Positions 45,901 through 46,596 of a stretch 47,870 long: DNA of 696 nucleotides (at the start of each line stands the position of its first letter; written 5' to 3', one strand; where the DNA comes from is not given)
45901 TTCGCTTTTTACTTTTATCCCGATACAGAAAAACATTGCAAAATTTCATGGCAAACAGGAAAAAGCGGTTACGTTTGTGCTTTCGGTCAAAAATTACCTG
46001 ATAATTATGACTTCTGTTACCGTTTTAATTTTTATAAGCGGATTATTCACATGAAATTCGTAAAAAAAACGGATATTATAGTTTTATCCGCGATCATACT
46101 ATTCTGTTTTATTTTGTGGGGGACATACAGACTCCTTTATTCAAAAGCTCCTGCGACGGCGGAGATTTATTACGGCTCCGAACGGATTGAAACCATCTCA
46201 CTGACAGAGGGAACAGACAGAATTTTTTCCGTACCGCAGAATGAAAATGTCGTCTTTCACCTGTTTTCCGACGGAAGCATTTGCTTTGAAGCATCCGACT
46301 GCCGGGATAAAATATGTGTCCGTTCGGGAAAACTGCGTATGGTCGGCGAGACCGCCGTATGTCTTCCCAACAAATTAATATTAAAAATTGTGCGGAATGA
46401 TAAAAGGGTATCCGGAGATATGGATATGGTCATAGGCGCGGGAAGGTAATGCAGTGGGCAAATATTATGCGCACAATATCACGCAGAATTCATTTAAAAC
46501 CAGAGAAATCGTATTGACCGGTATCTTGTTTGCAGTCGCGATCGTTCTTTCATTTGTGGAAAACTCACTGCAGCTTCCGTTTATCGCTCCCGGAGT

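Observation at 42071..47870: Six-gene operon resembling a rearranged flavin-based extracellular electron transfer (EET) module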

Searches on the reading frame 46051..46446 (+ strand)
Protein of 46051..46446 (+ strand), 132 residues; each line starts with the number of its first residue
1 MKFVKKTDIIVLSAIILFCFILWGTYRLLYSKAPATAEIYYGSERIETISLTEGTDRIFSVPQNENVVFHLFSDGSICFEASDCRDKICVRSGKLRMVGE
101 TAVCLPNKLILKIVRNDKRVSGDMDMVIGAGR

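Call 9: search_protein_families(library=pfam, proteins=[window:46051-46446:+], max_evalue=0.01)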
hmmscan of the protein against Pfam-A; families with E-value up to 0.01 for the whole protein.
window:46051-46446:+ (132 aa): 1 family
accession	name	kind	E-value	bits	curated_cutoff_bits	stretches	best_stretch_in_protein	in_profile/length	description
PF07009.16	NusG_II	-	3.1e-21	76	29.6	1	14-116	4-106/107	NusG domain II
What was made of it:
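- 46051..46449 (+): g4: EetA homologue. It has an N-terminal membrane anchor, a NusG_II domain and a Cys triad (C84, C89, C104). NusG_II, 76 bits (call 9).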

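Call 10: search_protein_families(library=ncbifam, proteins=[window:46051-46446:+], max_evalue=0.01)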
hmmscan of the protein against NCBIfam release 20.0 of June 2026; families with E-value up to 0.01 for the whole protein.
window:46051-46446:+ (132 aa): 0 families

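Call 26: search_solved_structures(query=window:46051-46446:+, max_evalue=1, show_alignments=2)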
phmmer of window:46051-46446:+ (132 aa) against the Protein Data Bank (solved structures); distinct sequences matched with E-value up to 1: 9.
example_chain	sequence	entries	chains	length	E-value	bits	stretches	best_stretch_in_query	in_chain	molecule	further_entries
4esn_A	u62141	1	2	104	2e-05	27.5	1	73-115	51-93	hypothetical protein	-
2kpp_A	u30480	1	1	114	0.018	17.9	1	74-127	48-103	Lin0431 protein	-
4obi_A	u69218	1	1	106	0.048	16.6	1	77-122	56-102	Uncharacterized protein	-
3ld7_A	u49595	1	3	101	0.089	15.7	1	74-117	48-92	Lin0431 protein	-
5k77_A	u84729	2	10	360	0.89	12.5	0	62-103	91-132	RNA lariat debranching enzyme, putative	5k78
5uki_A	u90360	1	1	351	0.95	12.4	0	62-103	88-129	RNA lariat debranching enzyme, putative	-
5k71_A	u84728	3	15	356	0.96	12.4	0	62-103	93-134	RNA lariat debranching enzyme, putative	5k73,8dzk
4peh_A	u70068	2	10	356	0.98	12.3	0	62-103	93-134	RNA lariat debranching enzyme, putative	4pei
4pef_A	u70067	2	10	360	0.99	12.3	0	62-103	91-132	RNA lariat debranching enzyme, putative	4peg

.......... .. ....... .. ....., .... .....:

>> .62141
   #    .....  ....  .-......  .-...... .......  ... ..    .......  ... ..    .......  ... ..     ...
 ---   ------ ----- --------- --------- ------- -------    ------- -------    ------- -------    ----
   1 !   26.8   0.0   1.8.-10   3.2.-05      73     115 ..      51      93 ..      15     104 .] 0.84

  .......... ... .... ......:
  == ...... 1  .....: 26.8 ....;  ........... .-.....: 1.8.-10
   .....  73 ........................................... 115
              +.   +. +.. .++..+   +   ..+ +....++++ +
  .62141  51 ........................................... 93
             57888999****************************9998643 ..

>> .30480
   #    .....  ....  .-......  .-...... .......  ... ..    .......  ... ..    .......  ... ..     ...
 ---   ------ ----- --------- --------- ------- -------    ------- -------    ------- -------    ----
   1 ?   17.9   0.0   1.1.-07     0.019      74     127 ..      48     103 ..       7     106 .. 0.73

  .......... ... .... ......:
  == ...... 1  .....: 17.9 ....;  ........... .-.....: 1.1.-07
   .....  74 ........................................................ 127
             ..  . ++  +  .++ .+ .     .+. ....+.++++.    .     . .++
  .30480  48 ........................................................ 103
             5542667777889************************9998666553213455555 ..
